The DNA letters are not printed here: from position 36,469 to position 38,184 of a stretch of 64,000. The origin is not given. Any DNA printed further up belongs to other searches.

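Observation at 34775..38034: Predicted NDP-2,6-dideoxyhexose branch (2,3-dehydratase + 3-ketoreductase + 4-ketoreductase) inside a Wza/Wzc polysaccharide locus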

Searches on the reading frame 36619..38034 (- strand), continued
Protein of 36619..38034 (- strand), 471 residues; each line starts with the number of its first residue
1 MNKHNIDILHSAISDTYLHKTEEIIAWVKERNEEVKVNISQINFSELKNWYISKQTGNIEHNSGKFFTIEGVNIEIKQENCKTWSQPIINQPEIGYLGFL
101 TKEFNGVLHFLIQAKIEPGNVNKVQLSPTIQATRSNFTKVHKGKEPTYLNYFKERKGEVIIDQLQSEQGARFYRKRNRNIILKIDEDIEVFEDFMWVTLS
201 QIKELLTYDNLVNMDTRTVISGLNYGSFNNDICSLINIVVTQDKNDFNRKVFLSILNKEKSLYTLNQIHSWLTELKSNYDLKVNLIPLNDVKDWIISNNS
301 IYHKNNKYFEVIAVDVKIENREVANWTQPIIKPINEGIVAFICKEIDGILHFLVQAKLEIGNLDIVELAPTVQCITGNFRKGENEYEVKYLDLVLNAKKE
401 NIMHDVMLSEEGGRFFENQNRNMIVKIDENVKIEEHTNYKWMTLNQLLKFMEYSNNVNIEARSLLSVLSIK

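Call 21: find_related_loci(query=A1, collection=genome_contigs, flank=10000)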
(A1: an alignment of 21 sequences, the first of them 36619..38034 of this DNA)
Query A1 (471 aa) in genome_contigs; peptide patterns used: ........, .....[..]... (x = any residue, [..] = any of these).
600 stretches matched a pattern (row limit reached: there are more); 559 encode a relative of the query (tblastn E <= 1e-3); the best 80 are kept; 80 distinct loci.
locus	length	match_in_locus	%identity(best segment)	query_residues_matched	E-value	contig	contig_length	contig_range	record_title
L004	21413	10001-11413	61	1-470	0e+0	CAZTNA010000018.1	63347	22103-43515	MAG TPA_asm: uncultured Chitinophaga sp. isolate SRP189682_co1_341 genome assembly, contig: NODE_432_length_63347_cov_10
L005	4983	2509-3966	56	5-468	9e-179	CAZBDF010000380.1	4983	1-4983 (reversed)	MAG TPA_asm: uncultured Lentimicrobiaceae bacterium isolate binchicken_co243_188 genome assembly, contig: NODE_17036_len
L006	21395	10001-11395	54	8-471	3e-174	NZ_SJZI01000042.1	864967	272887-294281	Flaviaesturariibacter flavus strain 17J68-12 scf7180000001641, whole genome shotgun sequence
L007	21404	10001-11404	54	1-468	1e-173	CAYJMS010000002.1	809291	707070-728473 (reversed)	MAG TPA_asm: uncultured Chitinophagaceae bacterium isolate ERP124720_co1_92 genome assembly, contig: NODE_9_length_80929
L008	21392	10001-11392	53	9-471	4e-172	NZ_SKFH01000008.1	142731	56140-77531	Flaviaesturariibacter aridisoli strain 17J68-15 scf7180000000353, whole genome shotgun sequence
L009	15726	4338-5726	55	8-470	5e-172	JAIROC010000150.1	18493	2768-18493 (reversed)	MAG: Bacteroidales bacterium isolate Cd354_bin6 k119_1762316, whole genome shotgun sequence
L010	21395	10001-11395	54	8-471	4e-172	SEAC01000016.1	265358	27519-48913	MAG: Chitinophagaceae bacterium isolate PMG_218 scaffold_342, whole genome shotgun sequence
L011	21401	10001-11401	55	6-469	1e-171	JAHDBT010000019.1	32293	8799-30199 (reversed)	MAG: Bacteroidetes bacterium isolate MAG-117 RZ_3845, whole genome shotgun sequence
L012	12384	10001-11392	52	9-469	4e-170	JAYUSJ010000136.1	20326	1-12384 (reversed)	MAG: Verrucomicrobiaceae bacterium isolate GL117_UP_concoct_203 GL117_UP_concoct_203_135, whole genome shotgun sequence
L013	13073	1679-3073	55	8-470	7e-170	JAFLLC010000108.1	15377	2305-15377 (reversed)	MAG: Deltaproteobacteria bacterium isolate LaCa_MAG_21 c_000000005684, whole genome shotgun sequence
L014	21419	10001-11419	53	2-469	6e-170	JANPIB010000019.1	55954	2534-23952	MAG: Chitinophagales bacterium isolate VAR_62_metabat.25 VAR_62_k141_964493, whole genome shotgun sequence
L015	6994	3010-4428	54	3-466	3e-170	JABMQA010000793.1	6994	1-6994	MAG: Bacteroidetes bacterium isolate bin.444 k141_4028050, whole genome shotgun sequence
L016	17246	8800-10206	54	5-468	2e-169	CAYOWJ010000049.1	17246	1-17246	MAG TPA_asm: uncultured Lentimicrobiaceae bacterium isolate SRP272421_co4_479 genome assembly, contig: NODE_8474_length_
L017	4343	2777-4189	54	3-468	9e-175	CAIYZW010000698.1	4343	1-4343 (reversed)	MAG: uncultured Bacteroidetes bacterium isolate Ja1_bin-3933 genome assembly, contig: bin-3933:0698/1089, whole genome s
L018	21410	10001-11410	51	2-469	3e-169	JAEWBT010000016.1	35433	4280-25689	MAG: Bacteroidetes bacterium isolate OH_PBB_261 k127_1058482, whole genome shotgun sequence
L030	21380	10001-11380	54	12-471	5e-167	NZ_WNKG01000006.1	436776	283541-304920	Cyclobacterium salsum strain SYSU L10167 NODE_6_length_436776_cov_141.425_ID_8445, whole genome shotgun sequence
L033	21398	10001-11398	53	7-469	1e-166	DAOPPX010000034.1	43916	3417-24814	MAG TPA_asm: Verrucomicrobiota bacterium isolate AMR_MDS_1537 NODE_1111_length_43916_cov_41.145391, whole genome shotgun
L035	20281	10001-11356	54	18-470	3e-166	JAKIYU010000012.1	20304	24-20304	MAG: Bacteroidetes bacterium isolate UR.bin227 UR_contig_6583, whole genome shotgun sequence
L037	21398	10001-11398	54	8-471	4e-166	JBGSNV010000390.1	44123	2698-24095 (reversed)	MAG: Chitinophagaceae bacterium isolate JTS-AC264 k141_1954050, whole genome shotgun sequence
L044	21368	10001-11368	54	12-469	1e-164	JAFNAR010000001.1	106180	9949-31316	MAG: Bacteroidetes bacterium isolate CTSoil_023 scaffold_36, whole genome shotgun sequence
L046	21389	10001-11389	53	6-469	1e-164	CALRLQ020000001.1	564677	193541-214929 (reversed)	MAG: Rhizobium sp. Q54 isolate JJ-KC21115-111-1-m1-bin271 genome assembly, contig: JJ-ST915-40-C1, whole genome shotgun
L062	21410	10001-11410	53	1-470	2e-163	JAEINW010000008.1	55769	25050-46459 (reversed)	MAG: Salinivirgaceae bacterium isolate MAG14 NODE_532_length_55769_cov_5.161029, whole genome shotgun sequence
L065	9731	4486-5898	53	5-469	2e-163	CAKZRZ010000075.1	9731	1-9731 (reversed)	MAG: uncultured Arenicella sp. isolate L1_Bin_MAXBIN__056_sub_1 genome assembly, contig: c_000000379970, whole genome sh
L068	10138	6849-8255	56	8-469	2e-163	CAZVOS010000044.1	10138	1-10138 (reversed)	MAG TPA_asm: uncultured Bacteroidales bacterium isolate SRP178699_co1_517 genome assembly, contig: NODE_9146_length_1013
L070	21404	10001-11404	54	6-469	4e-163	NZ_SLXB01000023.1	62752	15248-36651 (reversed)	Bacteroides heparinolyticus strain DSM 23917 Ga0310509_123, whole genome shotgun sequence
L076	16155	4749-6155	51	5-471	2e-162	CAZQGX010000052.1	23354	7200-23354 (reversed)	MAG TPA_asm: uncultured Flavobacteriaceae bacterium isolate binchicken_co405_11 genome assembly, contig: NODE_3130_lengt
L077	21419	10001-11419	52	1-469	3e-162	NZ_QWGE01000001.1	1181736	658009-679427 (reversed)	Pontibacter oryzae strain KIRAN contig1, whole genome shotgun sequence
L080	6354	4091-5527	51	3-468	2e-163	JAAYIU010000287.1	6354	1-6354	MAG: Bacteroidales bacterium isolate AS10tlH2TH_145 24671_AS10, whole genome shotgun sequence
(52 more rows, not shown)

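Call 32: search_protein_families(library=pfam, proteins=[L037:12379-13473:+, L006:9063-9956:+, L065:6924-7856:+, L077:7609-9051:+, L062:16882-17820:+, L076:581-1453:+, L033:7884-8588:+, L014:4796-5506:+, L046:6422-8260:+, L068:1-1002:+], max_evalue=0.00001)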
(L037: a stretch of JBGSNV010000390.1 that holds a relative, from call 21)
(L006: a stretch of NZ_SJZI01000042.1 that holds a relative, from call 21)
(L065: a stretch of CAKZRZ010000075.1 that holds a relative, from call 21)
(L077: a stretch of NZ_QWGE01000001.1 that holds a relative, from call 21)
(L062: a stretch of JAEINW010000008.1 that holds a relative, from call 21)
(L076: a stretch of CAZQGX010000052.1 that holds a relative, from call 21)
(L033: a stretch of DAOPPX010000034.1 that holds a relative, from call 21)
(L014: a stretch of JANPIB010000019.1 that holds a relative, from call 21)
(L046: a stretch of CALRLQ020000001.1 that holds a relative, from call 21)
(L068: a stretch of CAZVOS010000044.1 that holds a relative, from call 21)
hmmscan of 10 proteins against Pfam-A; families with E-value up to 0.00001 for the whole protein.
L037:12379-13473:+ (364 aa): 3 families
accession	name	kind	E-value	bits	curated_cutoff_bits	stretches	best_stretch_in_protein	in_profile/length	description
PF01041.23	DegT_DnrJ_EryC1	-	4.4e-91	306.2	19.8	1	19-360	5-359/360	DegT/DnrJ/EryC1/StrS aminotransferase family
PF00155.27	Aminotran_1_2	-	2.7e-07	30.5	19.7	1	41-165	44-192/361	Aminotransferase class I and II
PF00266.25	Aminotran_5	-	1.2e-06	28.2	21.5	1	41-221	45-235/371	Aminotransferase class-V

L006:9063-9956:+ (297 aa): 3 families
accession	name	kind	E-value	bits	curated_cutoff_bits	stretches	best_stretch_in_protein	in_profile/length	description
PF01370.27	Epimerase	-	3e-30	105.8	20.9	1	4-232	2-238/240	NAD dependent epimerase/dehydratase family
PF16363.11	GDP_Man_Dehyd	-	2.9e-22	80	27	1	5-252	2-267/332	GDP-mannose 4,6 dehydratase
PF04321.23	RmlD_sub_bind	-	2e-13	50.5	27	1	1-248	1-228/287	RmlD substrate binding domain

L065:6924-7856:+ (310 aa): 1 family
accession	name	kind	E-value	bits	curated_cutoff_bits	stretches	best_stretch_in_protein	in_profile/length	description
PF00535.33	Glycos_transf_2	-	1.2e-25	90.9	23.3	1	4-151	1-147/168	Glycosyl transferase family 2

L077:7609-9051:+ (480 aa): 2 families
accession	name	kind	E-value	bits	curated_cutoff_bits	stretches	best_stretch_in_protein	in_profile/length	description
PF13440.11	Polysacc_synt_3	-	9.7e-91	304.5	23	1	31-323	1-293/293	Polysaccharide biosynthesis protein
PF01943.22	Polysacc_synt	-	2.8e-30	106.1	28.2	1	10-274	4-274/274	Polysaccharide biosynthesis protein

L062:16882-17820:+ (312 aa): 3 families
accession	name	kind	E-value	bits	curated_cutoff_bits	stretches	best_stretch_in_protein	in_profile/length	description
PF00535.33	Glycos_transf_2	-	3.8e-27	95.7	23.3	1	6-117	1-110/168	Glycosyl transferase family 2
PF13641.12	Glyco_tranf_2_3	-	1.5e-13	51.8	27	1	5-191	3-190/230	Glycosyltransferase like family 2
PF10111.15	Glyco_tranf_2_2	-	6.5e-11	42.7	27.3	1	7-140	2-140/276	Glycosyltransferase like family 2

L076:581-1453:+ (290 aa): 2 families
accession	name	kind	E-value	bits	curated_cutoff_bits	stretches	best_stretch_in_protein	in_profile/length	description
PF00483.29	NTP_transferase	-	1.4e-79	267.5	21.2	1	2-241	1-243/245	Nucleotidyl transferase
PF12804.13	NTP_transf_3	-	2.6e-09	37.9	27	1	3-125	1-112/160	MobA-like NTP transferase domain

L033:7884-8588:+ (234 aa): 2 families
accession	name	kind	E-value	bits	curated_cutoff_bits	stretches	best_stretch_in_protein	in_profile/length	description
PF00132.30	Hexapep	-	4.8e-14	51.8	27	1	144-179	1-36/36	Bacterial transferase hexapeptide (six repeats)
PF17836.7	PglD_N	-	4.8e-13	49.9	23.4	1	26-106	1-78/78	PglD N-terminal domain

L014:4796-5506:+ (236 aa): 8 families
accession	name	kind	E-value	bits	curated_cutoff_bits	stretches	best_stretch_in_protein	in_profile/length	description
PF13649.12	Methyltransf_25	-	3.3e-16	60.2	27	1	57-150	1-97/97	Methyltransferase domain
PF08242.18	Methyltransf_12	-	1.3e-15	58.4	30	1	58-152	1-98/98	Methyltransferase domain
PF13489.12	Methyltransf_23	-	1.8e-15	57.5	27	1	37-158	4-120/164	Methyltransferase domain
PF13847.12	Methyltransf_31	-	2.1e-14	53.9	27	1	53-166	3-121/145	Methyltransferase domain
PF08241.18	Methyltransf_11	-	5.5e-14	53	21.2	1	58-153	1-94/95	Methyltransferase domain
PF05175.20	MTS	-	4.7e-09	36.5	23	1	53-171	31-157/170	Methyltransferase small domain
PF01209.24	Ubie_methyltran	-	1.8e-07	31.2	20.1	1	10-157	11-154/233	ubiE/COQ5 methyltransferase family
PF00891.24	Methyltransf_2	-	4.7e-06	26.5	22.3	1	56-156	65-166/210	O-methyltransferase domain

L046:6422-8260:+ (612 aa): 3 families
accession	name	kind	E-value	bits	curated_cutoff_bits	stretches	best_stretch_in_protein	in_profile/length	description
PF00733.27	Asn_synthase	-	4.5e-70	237.5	21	1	241-605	4-353/354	Asparagine synthase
PF13537.11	GATase_7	-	3.6e-44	150.2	25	1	49-168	1-122/123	Glutamine amidotransferase domain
PF13522.11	GATase_6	-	1.1e-42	145.5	27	1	32-163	1-130/130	Glutamine amidotransferase domain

L068:1-1002:+ (333 aa): 9 families
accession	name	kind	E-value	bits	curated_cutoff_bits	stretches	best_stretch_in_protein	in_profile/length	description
PF01370.27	Epimerase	-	2.7e-53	181.3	20.9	1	16-256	1-240/240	NAD dependent epimerase/dehydratase family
PF16363.11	GDP_Man_Dehyd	-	2.1e-51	175.8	27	1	17-325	1-332/332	GDP-mannose 4,6 dehydratase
PF01073.25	3Beta_HSD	-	1.2e-21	77.4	22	1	17-242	1-230/280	3-beta hydroxysteroid dehydrogenase/isomerase family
PF02719.21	Polysacc_synt_2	-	3.2e-15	56.5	20.2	1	16-294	1-266/293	Polysaccharide biosynthesis protein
PF13460.12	NAD_binding_10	-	2e-10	41.3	27.2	1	20-162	1-125/184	NAD(P)H-binding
PF04321.23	RmlD_sub_bind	-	2.4e-08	33.8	27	1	15-167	2-135/287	RmlD substrate binding domain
PF05368.20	NmrA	-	1.3e-07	31.9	27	1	13-134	2-108/298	NmrA-like family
PF00106.31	adh_short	-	2.9e-06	27.3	26.6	1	14-92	1-87/195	short chain dehydrogenase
PF07993.18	NAD_binding_4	-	5e-06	26.3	20.1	0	18-142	1-146/258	Male sterility protein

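Call 35: search_protein_families(library=ncbifam, proteins=[L076:581-1453:+, L068:1-1002:+, L035:7366-8460:+, L030:2215-3354:+, L080:1167-1661:+, L037:12379-13473:+], max_evalue=0.00001)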
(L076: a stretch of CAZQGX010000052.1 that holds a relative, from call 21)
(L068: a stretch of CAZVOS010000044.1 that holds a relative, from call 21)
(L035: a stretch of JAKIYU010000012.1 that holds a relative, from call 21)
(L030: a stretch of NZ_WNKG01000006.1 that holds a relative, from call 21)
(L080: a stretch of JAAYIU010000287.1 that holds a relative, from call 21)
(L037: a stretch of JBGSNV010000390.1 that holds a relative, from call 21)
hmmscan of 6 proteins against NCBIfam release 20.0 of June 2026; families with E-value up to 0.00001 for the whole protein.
L076:581-1453:+ (290 aa): 25 families
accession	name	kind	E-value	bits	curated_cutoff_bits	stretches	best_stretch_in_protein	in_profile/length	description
TIGR01207.1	rmlA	equivalog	1.5e-151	503.4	360.65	1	2-290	1-286/286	glucose-1-phosphate thymidylyltransferase RfbA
NF012024.0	PRK15480.1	equivalog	3e-144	479.5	588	1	2-290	5-290/292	glucose-1-phosphate thymidylyltransferase RfbA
TIGR01208.1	rmlA_long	equivalog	2.5e-56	191.1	320.25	1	2-242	1-236/353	glucose-1-phosphate thymidylyltransferase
TIGR03992.1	Arch_glmU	subfamily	2.2e-40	138.8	292.1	1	1-240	1-227/393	bifunctional sugar-1-phosphate nucleotidylyltransferase/acetyltransferase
NF041173.1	Sug_nt_acttase_Thmprot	equivalog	3.6e-29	101.9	600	1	1-242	1-229/405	bifunctional sugar-1-phosphate nucleotidylyltransferase/acetyltransferase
NF041313.1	UDPGP_AglF_Halo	equivalog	7.3e-29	100.9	400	1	1-211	1-206/234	UTP--glucose-1-phosphate uridylyltransferase AglF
TIGR01099.1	galU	equivalog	4.1e-27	95.4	326.8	2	73-235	94-260/261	UTP--glucose-1-phosphate uridylyltransferase GalU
NF052502.1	man1P_GTase_Rv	exception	2.9e-23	82.3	440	1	3-238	3-228/352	mannose-1-phosphate guanylyltransferase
NF045761.1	NAMPUrTaseMurU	equivalog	9.7e-20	71.4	250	1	1-237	1-224/226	N-acetylmuramate alpha-1-phosphate uridylyltransferase MurU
NF009928.0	PRK13389.1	equivalog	6.7e-16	58.3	548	1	2-53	10-61/302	UTP--glucose-1-phosphate uridylyltransferase GalU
NF007516.0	PRK10122.1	equivalog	5.2e-14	52.1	534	1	2-53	5-56/297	UTP--glucose-1-phosphate uridylyltransferase GalF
NF003670.0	PRK05293.1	equivalog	5.4e-14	51.9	470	1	3-249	7-265/382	glucose-1-phosphate adenylyltransferase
TIGR02091.1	glgC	equivalog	8.9e-12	44.7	424.9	0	101-247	115-264/364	glucose-1-phosphate adenylyltransferase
TIGR01105.1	galF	equivalog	1.6e-11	43.9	659.2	1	2-53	5-56/297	GalU regulator GalF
NF049965.1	GlMnHpPGnyltfHddC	equivalog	9.9e-09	35.2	300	1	1-180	1-168/221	D-glycero-D-manno-heptose 1-phosphate guanosyltransferase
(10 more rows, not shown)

L068:1-1002:+ (333 aa): 27 families (the best 25 are shown)
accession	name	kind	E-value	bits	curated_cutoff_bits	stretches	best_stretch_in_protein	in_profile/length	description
NF011728.1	PRK15181.1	equivalog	2.2e-105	352.5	760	1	8-333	10-341/348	Vi polysaccharide biosynthesis UDP-N-acetylglucosaminuronic acid C-4 epimerase TviC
TIGR04180.1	EDH_00030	hypoth_equivalog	7.3e-47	159.8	475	1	16-316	1-296/297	NAD-dependent 4,6-dehydratase LegB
TIGR01179.1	galE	equivalog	1.6e-44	152.1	262.3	1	15-332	1-328/332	UDP-glucose 4-epimerase GalE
TIGR01181.1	dTDP_gluc_dehyt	equivalog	1.2e-43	149.5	365.1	1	15-332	1-314/321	dTDP-glucose 4,6-dehydratase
TIGR02197.1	heptose_epim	equivalog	2.3e-40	138.7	274.6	1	16-331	1-315/316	ADP-glyceromanno-heptose 6-epimerase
NF007956.0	PRK10675.1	subfamily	5.6e-31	107.9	394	1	15-331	2-331/338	UDP-glucose 4-epimerase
NF007490.0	PRK10084.1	subfamily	6.9e-22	77.9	649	1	15-332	2-337/361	dTDP-glucose 4,6-dehydratase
TIGR03466.1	HpnA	hypoth_equivalog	7e-22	77.7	367.65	1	15-143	2-123/327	hopanoid-associated sugar epimerase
NF008872.0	PRK11908.1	equivalog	5.4e-21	75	294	1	14-331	2-337/349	bifunctional UDP-4-keto-pentose/UDP-xylose synthase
NF008360.0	PRK11150.1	equivalog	1.7e-20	73.4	452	1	16-273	2-253/310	ADP-glyceromanno-heptose 6-epimerase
NF042422.1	oxyalk_red_OleD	equivalog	1.3e-18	67.5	580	1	15-266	2-242/329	2-alkyl-3-oxoalkanoate reductase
TIGR02622.1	CDP_4_6_dhtase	equivalog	1.5e-18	67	278.45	1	12-174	3-171/352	CDP-glucose 4,6-dehydratase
NF007582.0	PRK10217.1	equivalog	1.1e-17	64.1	698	1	14-332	2-334/355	dTDP-glucose 4,6-dehydratase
NF005998.1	PRK08125.1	equivalog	3.1e-17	62.2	777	1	9-329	311-649/649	bifunctional UDP-4-amino-4-deoxy-L-arabinose formyltransferase/UDP-glucuronic acid oxidase ArnA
NF042423.1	oxyalk_red_Shew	equivalog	1.8e-16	60.1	580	1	13-194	8-180/331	2-alkyl-3-oxoalkanoate reductase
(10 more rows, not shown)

L035:7366-8460:+ (364 aa): 4 families
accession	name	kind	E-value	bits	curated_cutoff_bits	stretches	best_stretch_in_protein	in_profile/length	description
NF047922.1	GDPFucSynFcl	equivalog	1.2e-132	442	500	2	6-199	2-194/308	GDP-L-fucose synthase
TIGR01181.1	dTDP_gluc_dehyt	equivalog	6.6e-15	55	365.1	2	248-362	204-312/321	dTDP-glucose 4,6-dehydratase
TIGR01179.1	galE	equivalog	4.1e-13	48.9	262.3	0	41-180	53-187/332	UDP-glucose 4-epimerase GalE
TIGR04180.1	EDH_00030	hypoth_equivalog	2e-11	43.5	475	1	72-192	83-194/297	NAD-dependent 4,6-dehydratase LegB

L030:2215-3354:+ (379 aa): 10 families
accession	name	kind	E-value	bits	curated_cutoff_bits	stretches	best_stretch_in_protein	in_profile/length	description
TIGR01472.1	gmd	equivalog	4.3e-177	588.4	415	1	2-359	1-340/342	GDP-mannose 4,6-dehydratase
TIGR01181.1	dTDP_gluc_dehyt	equivalog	2e-28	99.4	365.1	1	52-269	47-261/321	dTDP-glucose 4,6-dehydratase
TIGR04180.1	EDH_00030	hypoth_equivalog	6.9e-28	97.6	475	1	5-273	2-260/297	NAD-dependent 4,6-dehydratase LegB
TIGR02622.1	CDP_4_6_dhtase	equivalog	1.1e-17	64.3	278.45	1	2-124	5-123/352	CDP-glucose 4,6-dehydratase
TIGR01179.1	galE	equivalog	2.4e-17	62.8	262.3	1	5-269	3-275/332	UDP-glucose 4-epimerase GalE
NF007582.0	PRK10217.1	equivalog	2.1e-15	56.7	698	1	53-252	49-253/355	dTDP-glucose 4,6-dehydratase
NF007490.0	PRK10084.1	subfamily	8.4e-14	51.3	649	1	52-250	47-258/361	dTDP-glucose 4,6-dehydratase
NF043036.1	ErythonDh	equivalog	2e-07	30.5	325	1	5-169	4-162/321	D-erythronate dehydrogenase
NF007956.0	PRK10675.1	subfamily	3.5e-07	29.7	394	1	53-174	48-167/338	UDP-glucose 4-epimerase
NF011728.1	PRK15181.1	equivalog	2e-06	27.1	760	1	2-174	16-183/348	Vi polysaccharide biosynthesis UDP-N-acetylglucosaminuronic acid C-4 epimerase TviC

L080:1167-1661:+ (164 aa): 1 family
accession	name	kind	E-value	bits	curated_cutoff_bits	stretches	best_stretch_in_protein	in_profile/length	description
TIGR03511.1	GldH_lipo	subfamily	1.1e-38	132.8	78.7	1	18-162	10-155/155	gliding motility lipoprotein GldH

L037:12379-13473:+ (364 aa): 9 families
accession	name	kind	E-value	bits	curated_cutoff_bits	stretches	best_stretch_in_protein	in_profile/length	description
TIGR04427.1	PLP_DesI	equivalog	1.1e-77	261.8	650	1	6-361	19-380/390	dTDP-4-dehydro-6-deoxyglucose aminotransferase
TIGR03588.1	PseC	equivalog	9.7e-62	209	423.5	1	22-364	14-380/380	UDP-4-amino-4,6-dideoxy-N-acetyl-beta-L-altrosamine transaminase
TIGR04181.1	NHT_00031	hypoth_equivalog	1.4e-58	198.5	420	1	11-343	4-357/359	LegC family aminotransferase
NF008687.0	PRK11706.1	equivalog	2.1e-54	184.7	375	1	22-363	14-373/375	dTDP-4-amino-4,6-dideoxygalactose transaminase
NF008658.2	PRK11658.1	equivalog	4e-50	170.5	631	1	13-363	10-376/379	UDP-4-amino-4-deoxy-L-arabinose aminotransferase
TIGR02379.1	ECA_wecE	subfamily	5.5e-41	140.6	434.85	1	25-362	17-373/376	dTDP-4-amino-4,6-dideoxy-D-glucose transaminase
NF011936.0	PRK15407.1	equivalog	1.2e-40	139.6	423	2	38-216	64-252/440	lipopolysaccharide biosynthesis protein RfbH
NF004621.0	PRK05957.1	equivalog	4e-07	29.1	498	1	40-162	74-203/389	pyridoxal phosphate-dependent aminotransferase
NF000586.1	PRK00011.1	subfamily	7.6e-07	28.2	335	1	100-215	130-247/404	serine hydroxymethyltransferase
